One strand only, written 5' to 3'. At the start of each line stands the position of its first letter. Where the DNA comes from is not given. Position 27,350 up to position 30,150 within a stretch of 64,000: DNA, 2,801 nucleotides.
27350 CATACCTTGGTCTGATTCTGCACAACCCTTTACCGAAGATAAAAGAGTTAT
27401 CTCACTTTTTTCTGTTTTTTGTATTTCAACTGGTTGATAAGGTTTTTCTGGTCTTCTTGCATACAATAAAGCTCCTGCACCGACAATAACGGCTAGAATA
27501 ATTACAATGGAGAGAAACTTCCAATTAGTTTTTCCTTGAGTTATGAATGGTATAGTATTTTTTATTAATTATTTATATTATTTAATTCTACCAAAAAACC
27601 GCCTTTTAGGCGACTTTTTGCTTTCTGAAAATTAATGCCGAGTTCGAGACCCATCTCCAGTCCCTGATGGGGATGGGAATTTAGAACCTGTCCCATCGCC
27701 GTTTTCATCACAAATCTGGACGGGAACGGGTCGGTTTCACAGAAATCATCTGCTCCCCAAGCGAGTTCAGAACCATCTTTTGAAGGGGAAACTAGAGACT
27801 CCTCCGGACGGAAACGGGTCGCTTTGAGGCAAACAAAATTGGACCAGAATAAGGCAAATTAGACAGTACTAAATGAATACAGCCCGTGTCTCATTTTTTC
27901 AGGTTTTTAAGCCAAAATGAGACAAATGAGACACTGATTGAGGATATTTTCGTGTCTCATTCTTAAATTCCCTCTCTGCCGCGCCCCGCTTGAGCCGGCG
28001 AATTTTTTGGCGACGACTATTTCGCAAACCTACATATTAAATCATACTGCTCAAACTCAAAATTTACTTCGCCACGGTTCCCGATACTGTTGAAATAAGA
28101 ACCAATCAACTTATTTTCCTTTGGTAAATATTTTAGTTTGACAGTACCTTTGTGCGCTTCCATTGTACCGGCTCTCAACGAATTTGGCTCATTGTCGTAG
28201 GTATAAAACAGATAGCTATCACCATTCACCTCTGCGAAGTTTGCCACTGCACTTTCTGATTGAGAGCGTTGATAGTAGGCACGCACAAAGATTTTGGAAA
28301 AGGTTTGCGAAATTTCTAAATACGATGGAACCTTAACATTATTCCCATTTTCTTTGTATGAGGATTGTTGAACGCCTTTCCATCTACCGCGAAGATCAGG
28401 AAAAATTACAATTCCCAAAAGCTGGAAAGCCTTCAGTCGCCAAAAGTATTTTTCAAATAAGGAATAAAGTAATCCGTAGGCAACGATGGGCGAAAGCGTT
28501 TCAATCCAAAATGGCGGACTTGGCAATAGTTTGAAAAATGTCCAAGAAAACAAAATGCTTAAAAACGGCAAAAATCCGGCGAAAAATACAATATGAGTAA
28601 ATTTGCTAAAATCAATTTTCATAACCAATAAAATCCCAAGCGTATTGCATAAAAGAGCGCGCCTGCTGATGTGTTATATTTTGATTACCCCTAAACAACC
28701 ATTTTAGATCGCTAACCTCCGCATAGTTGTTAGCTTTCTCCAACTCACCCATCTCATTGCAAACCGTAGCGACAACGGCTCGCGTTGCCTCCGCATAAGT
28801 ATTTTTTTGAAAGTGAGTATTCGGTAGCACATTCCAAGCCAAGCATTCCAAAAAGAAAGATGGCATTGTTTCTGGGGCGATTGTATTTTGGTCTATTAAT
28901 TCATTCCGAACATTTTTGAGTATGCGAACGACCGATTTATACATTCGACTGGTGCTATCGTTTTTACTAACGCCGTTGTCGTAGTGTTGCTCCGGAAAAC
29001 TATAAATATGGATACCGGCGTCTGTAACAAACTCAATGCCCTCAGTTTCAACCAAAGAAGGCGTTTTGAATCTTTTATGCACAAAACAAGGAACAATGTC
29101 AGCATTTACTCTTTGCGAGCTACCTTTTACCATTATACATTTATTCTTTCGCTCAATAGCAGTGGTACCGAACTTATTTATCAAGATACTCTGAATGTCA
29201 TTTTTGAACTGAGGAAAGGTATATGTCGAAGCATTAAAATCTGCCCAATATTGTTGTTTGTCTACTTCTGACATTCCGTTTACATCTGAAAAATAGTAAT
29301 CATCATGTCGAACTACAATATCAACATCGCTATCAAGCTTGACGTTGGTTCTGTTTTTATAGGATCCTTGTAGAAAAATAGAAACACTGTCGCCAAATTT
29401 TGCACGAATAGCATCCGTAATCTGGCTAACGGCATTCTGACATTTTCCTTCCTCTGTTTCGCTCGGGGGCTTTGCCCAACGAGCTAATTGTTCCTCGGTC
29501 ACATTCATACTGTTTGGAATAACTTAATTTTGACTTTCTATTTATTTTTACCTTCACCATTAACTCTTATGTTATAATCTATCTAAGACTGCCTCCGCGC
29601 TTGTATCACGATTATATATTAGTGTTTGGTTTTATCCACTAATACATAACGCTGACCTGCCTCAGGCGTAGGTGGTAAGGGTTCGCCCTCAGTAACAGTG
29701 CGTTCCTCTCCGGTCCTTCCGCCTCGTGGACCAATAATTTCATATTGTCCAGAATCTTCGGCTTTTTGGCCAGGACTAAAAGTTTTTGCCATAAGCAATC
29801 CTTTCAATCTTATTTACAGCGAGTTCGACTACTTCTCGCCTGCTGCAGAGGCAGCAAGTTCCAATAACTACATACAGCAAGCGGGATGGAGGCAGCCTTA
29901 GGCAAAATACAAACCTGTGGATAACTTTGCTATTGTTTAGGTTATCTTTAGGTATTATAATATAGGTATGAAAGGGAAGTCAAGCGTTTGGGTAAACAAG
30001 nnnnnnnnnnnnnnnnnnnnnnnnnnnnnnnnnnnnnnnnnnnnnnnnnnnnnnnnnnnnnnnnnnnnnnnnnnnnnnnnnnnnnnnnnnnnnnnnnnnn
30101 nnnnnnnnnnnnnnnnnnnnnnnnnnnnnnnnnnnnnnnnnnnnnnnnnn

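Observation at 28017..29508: Minimal two-gene CBASS-like abortive-infection module (SMODS/CD-NTase plus 2-TM beta-rich effector)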

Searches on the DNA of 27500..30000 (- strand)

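Call 64: search_rna_families(sources=[L086, L092, L002, L087], threshold=evalue, max_evalue=0.1)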
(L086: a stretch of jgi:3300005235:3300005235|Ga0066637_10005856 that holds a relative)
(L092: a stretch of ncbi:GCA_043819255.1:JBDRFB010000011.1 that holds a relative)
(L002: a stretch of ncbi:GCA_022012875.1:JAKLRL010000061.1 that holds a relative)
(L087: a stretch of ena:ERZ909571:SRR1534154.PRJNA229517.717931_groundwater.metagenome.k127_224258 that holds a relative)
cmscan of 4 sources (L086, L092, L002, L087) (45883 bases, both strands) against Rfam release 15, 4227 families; matches with E-value up to 0.1: 2.
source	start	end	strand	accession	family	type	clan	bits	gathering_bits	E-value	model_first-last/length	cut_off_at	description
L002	4854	4926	+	RF00005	tRNA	Gene; tRNA;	CL00001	73.8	29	2e-14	1-71/71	no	tRNA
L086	8110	8247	-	RF00028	Intron_gpI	Intron;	-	43.5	50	6.3e-08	41-253/253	5'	Group I catalytic intron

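Call 96: search_rna_families(source=window, start=27500, end=30000, threshold=evalue, max_evalue=10)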
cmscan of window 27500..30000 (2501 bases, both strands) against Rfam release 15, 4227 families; matches with E-value up to 10: 9.
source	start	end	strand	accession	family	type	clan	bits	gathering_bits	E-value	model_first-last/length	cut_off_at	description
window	27886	28006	+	RF01468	rli32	Gene; sRNA;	-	22.9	100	0.073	1-147/147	no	Listeria sRNA rli32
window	27590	27660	-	RF02891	AgrB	Gene; antisense;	-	21.5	40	1.5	1-84/84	no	ArsR-gov region gene B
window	27565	27619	-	RF02900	AaHKsRNA82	Gene; sRNA;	-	20.5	51.4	7.1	1-81/81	no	Aggregatibacter sRNA 82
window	27544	27627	+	RF01772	rnk_pseudo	Cis-reg; leader;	-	19.3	55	4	1-108/108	no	Pseudomonas rnk leader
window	28498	28536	-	RF01323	CRISPR-DR10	Gene; CRISPR;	-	17.7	39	1.6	1-37/37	no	CRISPR RNA direct repeat element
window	27506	27686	-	RF02546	LSU_trypano_mito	Gene; rRNA;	CL00112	17.4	60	0.73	1-561/561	no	Trypanosomatid mitochondrial large subunit ribosomal RNA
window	28089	28147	+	RF03055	RAGATH-30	Gene; sRNA;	-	16.3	59.5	7.9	1-59/59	no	RAGATH-30 RNA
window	28455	28572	+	RF03077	RT-2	Gene; sRNA;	-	12.6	40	6.8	1-222/222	no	RT-2 RNA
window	27689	27753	-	RF01136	sR28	Gene; snRNA; snoRNA; CD-box;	-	11.7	39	8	1-55/55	no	Small nucleolar RNA sR28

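Call 102: build_rna_model(alignment_id=A5, structure=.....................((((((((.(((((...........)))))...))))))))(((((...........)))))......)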
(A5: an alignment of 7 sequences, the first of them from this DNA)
Model R1 built from alignment A5 (7 sequences, 89 columns); structure: as given.
model positions 87; base pairs 18; branch points 1; effective number of sequences 1.77; information 0.654 bits per position. Calibrated on 0.2 Mb of random sequence (short: E-values are rough).
structure used (alignment columns):
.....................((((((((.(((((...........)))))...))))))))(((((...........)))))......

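Call 103: search_with_rna_model(model_id=R1, sources=[window, L093, L096, L098, L099, L100, L101, L102, L103, L104, L105, L106, L107, L108, L109, L110, L111, L112, L113, L114, L115, L116, L117, L118, L119, L120, L121, L122, L123, L124, L125, L126, L127, L128, L129, L130, L131, L132, L133, L134, L136, L137, L138, L139, L140, L141, L142, L143, L144, L145, L146, L147, L148, L149, L150, L151, L152, L153, L154, L155, L156, L157, L158, L159, L160, L161, L162, L163, L164, L165, L166, L167, L168, L169, L170, L171, L172, L173, L174, L175, L176, L177, L178, L179, L180], max_evalue=0.01, make_alignment=true)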
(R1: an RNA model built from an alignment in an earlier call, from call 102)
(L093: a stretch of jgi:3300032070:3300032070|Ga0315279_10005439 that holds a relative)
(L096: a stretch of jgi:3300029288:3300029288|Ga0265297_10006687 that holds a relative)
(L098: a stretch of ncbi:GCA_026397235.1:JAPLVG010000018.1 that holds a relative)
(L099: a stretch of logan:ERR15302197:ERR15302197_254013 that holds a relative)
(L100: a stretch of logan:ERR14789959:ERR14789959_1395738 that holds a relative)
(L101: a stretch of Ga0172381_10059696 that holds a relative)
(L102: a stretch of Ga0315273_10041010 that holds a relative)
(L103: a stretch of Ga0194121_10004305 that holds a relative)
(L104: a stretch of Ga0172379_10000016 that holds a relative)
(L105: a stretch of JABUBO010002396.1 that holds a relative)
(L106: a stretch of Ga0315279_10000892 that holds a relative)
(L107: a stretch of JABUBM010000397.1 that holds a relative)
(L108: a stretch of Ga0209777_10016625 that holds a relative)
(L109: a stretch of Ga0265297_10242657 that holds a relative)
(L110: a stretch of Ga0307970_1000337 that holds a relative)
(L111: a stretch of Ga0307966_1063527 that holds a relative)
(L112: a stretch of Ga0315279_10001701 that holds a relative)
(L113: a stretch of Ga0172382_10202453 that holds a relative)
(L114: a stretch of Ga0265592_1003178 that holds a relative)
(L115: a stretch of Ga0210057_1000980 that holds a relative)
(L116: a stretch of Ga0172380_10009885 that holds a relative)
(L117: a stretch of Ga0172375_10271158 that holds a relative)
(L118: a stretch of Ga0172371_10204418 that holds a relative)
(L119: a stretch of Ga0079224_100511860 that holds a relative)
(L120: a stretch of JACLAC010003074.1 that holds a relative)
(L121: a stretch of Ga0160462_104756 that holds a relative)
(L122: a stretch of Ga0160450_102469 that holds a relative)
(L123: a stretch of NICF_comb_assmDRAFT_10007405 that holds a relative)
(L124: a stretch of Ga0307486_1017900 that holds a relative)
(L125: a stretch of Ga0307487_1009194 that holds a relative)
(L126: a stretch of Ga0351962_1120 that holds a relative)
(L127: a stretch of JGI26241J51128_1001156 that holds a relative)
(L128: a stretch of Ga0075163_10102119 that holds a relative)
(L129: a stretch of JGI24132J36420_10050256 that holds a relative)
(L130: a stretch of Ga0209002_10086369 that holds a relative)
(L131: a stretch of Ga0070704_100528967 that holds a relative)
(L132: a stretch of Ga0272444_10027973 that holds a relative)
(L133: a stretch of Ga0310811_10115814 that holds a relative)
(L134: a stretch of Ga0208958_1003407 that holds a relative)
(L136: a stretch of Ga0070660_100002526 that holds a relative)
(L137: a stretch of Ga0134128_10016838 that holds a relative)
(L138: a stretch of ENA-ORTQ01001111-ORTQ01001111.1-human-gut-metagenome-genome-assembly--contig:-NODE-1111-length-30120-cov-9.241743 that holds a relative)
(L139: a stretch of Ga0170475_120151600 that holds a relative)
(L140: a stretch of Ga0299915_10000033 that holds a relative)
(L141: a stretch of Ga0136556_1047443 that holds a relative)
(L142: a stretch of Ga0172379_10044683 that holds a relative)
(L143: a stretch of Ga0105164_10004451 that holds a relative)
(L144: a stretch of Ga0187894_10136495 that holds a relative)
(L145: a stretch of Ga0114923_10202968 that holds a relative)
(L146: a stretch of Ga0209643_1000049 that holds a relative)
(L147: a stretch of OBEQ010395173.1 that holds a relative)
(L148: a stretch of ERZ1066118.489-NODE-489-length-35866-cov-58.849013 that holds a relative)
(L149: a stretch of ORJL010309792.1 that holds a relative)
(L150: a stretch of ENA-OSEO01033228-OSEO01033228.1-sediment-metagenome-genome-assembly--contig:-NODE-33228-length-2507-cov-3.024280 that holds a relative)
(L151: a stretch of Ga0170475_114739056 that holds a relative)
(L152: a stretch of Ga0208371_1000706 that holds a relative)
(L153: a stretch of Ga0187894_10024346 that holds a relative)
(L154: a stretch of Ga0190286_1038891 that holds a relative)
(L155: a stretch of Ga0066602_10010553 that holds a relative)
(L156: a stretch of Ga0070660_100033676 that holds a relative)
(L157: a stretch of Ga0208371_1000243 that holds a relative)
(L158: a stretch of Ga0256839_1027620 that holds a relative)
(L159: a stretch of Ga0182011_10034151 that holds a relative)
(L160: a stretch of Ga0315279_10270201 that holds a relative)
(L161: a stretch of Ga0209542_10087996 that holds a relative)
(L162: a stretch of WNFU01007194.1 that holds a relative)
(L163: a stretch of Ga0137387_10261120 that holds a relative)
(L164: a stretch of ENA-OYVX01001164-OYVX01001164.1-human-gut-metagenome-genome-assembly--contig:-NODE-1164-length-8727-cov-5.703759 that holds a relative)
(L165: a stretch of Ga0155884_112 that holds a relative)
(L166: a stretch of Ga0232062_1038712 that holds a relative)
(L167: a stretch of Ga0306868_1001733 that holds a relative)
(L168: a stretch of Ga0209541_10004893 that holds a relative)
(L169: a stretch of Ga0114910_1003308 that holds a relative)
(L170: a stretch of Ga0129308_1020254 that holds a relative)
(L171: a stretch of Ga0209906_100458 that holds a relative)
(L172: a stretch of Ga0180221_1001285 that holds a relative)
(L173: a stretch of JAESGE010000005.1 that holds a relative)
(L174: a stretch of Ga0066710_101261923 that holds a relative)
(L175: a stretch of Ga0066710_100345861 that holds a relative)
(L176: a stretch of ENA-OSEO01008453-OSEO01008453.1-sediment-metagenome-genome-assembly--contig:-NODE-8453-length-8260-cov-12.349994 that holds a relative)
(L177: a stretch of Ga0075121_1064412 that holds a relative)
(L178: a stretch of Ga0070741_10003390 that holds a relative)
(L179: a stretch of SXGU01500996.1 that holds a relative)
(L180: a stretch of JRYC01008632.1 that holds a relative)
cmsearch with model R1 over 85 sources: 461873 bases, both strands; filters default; matches with E-value up to 0.01: 22.
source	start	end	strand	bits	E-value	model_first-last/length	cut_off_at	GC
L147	3894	3979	+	98.9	7.8e-21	1-87/87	no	0.55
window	29813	29901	-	98.7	8.5e-21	1-87/87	no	0.52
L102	3892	3980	+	98.2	1.1e-20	1-87/87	no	0.53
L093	3891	3979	+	96.5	2.8e-20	1-87/87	no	0.53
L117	58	144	+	95.7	4.4e-20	1-87/87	no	0.54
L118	982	1068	+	95.7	4.4e-20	1-87/87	no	0.54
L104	3891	3978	+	95.5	4.9e-20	1-87/87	no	0.52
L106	3900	3984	+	89.5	1.3e-18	1-87/87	no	0.55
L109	780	864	+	88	3e-18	1-87/87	no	0.54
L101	299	386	+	59.5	1.6e-11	1-87/87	no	0.48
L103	3892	3978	+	59.1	2e-11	1-87/87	no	0.48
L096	3892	3979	+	58.8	2.4e-11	1-87/87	no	0.48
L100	795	879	+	49.3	4.2e-09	1-87/87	no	0.53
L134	3904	3988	+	49.3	4.2e-09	1-87/87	no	0.53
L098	2904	2988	+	48.2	7.5e-09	1-87/87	no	0.52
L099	977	1061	+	48.2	7.5e-09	1-87/87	no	0.52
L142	2491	2572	+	48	8.7e-09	1-87/87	no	0.45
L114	3889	3980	+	44.9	4.5e-08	1-87/87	no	0.46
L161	1403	1487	+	37.4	2.7e-06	1-87/87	no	0.49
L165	3902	3986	+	37.4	2.7e-06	1-87/87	no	0.49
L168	3902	3986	+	37.4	2.7e-06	1-87/87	no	0.49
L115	3329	3410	+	26.6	0.00099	1-87/87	no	0.5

Alignment A6: 22 matches aligned to the model, 102 columns, each read 5' to 3' on its own strand. Consensus structure (alignment columns), stored with it:
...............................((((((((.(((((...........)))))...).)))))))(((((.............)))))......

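Call 105: search_with_rna_model(model_id=R1, sources=[L002, L003, L004, L006, L008, L009, L010, L011, L012, L013, L014, L015, L016, L017, L018, L019, L020, L021, L022, L023, L024, L025, L026, L027, L028, L029, L030, L031, L032, L033, L034, L035, L036, L037, L038, L039, L040, L041, L042, L043, L044, L045, L046, L047, L048, L049, L050, L051, L052, L053, L054, L055, L056, L057, L058, L059, L060, L061, L062, L063, L064, L065, L066, L067, L068, L069, L070, L071, L072, L073, L074, L075, L076, L077, L078, L079, L080, L081, L082, L083, L084, L085, L086, L087, L088, L092], max_evalue=0.1)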
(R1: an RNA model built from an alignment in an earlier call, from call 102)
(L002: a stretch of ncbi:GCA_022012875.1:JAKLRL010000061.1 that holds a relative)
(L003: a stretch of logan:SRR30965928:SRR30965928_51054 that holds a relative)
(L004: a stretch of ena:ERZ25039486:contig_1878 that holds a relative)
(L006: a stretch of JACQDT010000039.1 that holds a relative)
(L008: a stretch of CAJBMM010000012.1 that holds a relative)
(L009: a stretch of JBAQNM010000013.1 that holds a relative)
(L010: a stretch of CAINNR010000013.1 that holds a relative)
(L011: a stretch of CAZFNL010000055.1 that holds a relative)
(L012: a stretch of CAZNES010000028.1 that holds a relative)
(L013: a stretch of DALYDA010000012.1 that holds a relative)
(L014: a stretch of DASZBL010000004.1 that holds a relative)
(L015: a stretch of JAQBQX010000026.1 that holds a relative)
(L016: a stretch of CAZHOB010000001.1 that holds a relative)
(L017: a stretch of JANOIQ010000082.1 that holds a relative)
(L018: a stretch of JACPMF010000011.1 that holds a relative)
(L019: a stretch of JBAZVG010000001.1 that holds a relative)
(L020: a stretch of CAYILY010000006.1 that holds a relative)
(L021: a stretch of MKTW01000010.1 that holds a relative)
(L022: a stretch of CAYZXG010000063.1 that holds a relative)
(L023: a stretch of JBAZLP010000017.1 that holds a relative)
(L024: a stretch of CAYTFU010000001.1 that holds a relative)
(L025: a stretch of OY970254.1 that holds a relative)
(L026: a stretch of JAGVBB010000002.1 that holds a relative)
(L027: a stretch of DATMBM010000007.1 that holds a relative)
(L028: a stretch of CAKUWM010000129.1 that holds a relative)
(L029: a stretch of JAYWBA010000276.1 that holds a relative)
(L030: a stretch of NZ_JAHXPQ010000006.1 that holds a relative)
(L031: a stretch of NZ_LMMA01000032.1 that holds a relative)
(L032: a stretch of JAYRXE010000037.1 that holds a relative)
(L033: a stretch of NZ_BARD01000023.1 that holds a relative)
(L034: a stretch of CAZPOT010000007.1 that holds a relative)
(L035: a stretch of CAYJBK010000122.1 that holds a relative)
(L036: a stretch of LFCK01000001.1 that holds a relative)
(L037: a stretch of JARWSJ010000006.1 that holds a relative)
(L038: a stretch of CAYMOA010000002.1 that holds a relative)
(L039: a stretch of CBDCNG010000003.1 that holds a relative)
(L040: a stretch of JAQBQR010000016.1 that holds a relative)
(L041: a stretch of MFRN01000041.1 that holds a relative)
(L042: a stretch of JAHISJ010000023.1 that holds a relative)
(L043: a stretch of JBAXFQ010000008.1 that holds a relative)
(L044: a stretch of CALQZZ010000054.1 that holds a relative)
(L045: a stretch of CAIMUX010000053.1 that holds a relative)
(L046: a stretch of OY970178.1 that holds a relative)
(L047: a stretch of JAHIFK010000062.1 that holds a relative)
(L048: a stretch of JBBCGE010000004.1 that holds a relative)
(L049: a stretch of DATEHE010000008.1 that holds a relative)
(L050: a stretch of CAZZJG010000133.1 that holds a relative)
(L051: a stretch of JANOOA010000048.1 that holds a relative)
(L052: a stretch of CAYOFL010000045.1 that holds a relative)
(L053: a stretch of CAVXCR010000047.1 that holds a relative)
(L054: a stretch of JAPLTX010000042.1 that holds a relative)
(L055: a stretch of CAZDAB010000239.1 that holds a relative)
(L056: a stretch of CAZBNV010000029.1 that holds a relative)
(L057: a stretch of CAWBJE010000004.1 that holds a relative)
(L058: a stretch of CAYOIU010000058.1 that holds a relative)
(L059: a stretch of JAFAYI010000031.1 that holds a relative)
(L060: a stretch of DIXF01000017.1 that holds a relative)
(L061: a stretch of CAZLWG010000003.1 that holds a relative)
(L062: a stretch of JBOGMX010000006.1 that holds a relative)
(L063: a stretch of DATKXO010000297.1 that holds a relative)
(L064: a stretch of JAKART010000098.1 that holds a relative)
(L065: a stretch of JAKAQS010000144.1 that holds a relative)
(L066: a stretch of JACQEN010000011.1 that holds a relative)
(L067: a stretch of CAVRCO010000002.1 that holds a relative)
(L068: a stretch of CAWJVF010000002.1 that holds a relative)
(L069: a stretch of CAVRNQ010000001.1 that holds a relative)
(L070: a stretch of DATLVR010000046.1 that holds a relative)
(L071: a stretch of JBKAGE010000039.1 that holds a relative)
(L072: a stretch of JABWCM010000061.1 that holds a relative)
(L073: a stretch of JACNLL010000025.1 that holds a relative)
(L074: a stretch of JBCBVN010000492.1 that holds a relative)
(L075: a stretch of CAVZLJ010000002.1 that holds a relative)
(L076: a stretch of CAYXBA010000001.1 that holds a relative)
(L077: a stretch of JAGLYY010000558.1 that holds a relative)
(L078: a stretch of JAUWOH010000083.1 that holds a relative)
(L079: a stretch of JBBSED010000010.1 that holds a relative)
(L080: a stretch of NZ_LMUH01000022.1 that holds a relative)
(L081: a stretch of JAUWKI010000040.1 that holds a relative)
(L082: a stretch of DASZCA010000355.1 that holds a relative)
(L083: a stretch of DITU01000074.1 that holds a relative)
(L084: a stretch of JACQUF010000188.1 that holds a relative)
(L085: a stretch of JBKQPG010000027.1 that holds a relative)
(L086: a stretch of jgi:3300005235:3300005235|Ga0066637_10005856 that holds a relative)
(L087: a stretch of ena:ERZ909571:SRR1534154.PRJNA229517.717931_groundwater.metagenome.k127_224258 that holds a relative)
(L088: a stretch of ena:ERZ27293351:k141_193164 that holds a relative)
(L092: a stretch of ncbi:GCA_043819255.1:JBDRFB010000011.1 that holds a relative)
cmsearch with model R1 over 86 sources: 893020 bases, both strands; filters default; matches with E-value up to 0.1: 0.
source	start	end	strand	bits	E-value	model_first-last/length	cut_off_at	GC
